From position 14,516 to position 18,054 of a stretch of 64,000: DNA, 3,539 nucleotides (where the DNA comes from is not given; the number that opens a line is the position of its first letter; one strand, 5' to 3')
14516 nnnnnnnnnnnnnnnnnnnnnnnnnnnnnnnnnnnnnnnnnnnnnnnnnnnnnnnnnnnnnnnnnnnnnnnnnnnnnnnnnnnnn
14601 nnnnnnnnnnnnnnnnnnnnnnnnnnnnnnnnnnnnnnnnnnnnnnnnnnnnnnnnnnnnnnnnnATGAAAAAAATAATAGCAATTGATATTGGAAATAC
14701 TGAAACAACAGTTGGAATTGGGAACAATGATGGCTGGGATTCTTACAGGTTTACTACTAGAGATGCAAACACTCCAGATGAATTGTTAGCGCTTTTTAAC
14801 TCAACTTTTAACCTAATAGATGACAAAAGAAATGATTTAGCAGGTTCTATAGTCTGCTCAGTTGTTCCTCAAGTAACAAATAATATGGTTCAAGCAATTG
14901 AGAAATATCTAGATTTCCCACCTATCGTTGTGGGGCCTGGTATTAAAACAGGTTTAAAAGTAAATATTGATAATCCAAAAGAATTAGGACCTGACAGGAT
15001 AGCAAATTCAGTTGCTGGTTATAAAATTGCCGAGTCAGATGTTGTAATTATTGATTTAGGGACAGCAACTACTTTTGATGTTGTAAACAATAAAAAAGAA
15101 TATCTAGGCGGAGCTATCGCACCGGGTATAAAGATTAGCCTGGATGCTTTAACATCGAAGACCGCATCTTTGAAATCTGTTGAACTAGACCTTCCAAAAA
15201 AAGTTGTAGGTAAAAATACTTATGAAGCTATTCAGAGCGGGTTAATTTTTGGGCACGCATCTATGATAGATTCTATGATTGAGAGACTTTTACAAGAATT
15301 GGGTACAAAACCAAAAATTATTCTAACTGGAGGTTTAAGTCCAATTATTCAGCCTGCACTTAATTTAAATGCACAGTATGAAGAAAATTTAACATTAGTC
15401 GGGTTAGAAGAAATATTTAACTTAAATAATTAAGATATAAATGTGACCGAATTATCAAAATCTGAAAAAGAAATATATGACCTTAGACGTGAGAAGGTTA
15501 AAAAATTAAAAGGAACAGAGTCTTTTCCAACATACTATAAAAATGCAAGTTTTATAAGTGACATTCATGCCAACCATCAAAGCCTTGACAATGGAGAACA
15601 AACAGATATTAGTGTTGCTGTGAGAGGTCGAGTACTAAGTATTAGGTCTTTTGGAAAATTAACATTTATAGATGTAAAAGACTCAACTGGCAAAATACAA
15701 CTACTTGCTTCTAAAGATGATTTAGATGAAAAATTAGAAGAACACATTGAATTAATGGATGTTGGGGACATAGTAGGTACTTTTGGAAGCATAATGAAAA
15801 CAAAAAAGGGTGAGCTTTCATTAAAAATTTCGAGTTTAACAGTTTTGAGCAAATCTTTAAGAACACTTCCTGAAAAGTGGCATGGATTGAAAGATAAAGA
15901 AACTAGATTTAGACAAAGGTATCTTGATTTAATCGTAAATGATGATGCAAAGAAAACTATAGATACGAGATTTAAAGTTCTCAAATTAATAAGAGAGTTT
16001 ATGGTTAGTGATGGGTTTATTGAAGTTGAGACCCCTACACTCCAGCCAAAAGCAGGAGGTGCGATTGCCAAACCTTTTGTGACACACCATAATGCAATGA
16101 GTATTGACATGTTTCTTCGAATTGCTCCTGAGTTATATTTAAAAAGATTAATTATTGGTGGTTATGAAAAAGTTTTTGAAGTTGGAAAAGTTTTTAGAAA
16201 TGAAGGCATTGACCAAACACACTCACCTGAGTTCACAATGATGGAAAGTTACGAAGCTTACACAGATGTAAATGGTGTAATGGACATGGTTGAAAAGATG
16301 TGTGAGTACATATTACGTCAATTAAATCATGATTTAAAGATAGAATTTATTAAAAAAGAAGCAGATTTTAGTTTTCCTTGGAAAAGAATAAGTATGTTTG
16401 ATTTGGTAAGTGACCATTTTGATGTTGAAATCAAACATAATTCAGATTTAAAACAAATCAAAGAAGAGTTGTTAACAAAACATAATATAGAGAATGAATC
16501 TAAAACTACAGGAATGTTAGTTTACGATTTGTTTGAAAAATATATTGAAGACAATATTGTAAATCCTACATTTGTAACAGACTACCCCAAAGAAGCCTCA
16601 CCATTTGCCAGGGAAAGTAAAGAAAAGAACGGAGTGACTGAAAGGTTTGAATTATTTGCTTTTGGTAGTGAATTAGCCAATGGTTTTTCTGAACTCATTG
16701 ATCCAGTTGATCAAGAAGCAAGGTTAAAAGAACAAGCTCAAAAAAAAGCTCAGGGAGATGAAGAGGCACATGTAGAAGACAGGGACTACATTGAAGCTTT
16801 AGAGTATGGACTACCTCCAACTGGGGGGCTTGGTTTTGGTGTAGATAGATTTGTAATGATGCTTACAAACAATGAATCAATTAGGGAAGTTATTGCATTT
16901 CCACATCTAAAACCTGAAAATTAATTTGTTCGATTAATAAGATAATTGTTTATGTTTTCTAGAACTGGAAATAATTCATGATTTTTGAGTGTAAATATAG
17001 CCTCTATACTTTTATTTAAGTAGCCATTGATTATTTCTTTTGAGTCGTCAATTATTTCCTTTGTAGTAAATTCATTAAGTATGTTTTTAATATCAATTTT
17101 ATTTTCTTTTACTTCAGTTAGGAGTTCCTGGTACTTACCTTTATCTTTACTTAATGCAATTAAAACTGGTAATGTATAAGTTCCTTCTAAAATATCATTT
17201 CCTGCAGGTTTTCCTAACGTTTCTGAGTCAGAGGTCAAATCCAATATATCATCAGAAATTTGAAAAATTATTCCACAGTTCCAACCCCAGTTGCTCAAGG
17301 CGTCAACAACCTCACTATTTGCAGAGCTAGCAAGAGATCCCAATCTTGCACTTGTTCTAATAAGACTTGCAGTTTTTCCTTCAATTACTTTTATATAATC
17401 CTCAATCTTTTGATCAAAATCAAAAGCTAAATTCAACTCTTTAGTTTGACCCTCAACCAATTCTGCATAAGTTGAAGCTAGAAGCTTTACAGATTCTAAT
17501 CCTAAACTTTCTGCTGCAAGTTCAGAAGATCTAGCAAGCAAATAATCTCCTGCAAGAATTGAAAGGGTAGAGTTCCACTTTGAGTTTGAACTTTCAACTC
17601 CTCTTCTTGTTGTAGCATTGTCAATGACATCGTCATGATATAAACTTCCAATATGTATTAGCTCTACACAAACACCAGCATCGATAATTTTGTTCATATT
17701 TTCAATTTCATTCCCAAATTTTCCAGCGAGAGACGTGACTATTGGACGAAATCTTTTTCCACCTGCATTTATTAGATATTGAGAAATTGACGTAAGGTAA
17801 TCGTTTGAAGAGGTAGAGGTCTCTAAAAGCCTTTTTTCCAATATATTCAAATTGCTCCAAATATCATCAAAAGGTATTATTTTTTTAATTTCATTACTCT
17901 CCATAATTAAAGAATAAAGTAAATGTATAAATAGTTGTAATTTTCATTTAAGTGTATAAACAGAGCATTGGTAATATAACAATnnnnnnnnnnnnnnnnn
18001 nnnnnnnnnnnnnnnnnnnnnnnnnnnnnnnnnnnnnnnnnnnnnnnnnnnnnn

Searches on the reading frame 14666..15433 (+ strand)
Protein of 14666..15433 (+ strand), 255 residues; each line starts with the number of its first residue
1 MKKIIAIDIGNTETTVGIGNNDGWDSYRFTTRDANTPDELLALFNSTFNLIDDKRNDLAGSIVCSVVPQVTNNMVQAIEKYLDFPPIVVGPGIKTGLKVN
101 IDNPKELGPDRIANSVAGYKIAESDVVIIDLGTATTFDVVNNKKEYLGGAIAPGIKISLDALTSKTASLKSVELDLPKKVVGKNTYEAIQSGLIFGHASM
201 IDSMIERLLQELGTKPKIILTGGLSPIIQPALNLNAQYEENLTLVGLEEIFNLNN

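Call 48: search_protein_families(library=pfam, proteins=[window:14666-15433:+], max_evalue=0.00001)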
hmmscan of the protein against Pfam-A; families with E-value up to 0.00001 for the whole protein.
window:14666-15433:+ (255 aa): 1 family
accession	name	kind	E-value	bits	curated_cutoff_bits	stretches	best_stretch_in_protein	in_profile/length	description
PF03309.20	Pan_kinase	-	6.9e-65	219.2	24.7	1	4-207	1-205/205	Type III pantothenate kinase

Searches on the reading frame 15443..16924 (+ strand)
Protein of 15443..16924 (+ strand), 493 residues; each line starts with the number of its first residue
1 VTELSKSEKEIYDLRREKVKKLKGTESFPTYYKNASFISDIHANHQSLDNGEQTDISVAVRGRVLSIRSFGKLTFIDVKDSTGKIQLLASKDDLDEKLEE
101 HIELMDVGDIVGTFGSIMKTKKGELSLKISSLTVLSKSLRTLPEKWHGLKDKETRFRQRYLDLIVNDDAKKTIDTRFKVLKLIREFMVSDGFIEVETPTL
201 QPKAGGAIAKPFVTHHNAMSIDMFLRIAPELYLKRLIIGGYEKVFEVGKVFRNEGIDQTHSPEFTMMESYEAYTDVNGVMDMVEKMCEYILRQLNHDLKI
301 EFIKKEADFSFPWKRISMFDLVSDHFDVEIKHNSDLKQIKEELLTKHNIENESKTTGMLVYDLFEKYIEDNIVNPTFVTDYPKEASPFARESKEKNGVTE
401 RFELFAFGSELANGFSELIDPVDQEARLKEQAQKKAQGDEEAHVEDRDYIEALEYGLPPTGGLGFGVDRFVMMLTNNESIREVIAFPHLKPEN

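Call 48: search_protein_families(library=pfam, proteins=[window:15443-16924:+], max_evalue=0.00001)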
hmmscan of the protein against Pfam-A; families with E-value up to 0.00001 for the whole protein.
window:15443-16924:+ (493 aa): 3 families
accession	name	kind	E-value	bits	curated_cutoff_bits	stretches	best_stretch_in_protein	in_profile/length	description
PF00152.25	tRNA-synt_2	-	4.7e-91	305.5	25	1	151-489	1-307/308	tRNA synthetases class II (D, K and N)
PF01336.31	tRNA_anti-codon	-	1.1e-15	57.8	27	1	58-135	1-75/75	OB-fold nucleic acid binding domain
PF01409.25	tRNA-synt_2d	-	1.3e-08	35.1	19.8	1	243-312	104-172/246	tRNA synthetases class II core domain (F)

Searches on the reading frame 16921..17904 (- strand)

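Call 48: search_protein_families(library=pfam, proteins=[window:16921-17904:-], max_evalue=0.00001)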
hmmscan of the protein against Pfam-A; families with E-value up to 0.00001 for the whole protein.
window:16921-17904:- (327 aa): 1 family
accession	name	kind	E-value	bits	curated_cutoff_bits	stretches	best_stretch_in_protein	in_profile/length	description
PF00348.22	polyprenyl_synt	-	2.4e-66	224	27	1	36-277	3-249/251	Polyprenyl synthetase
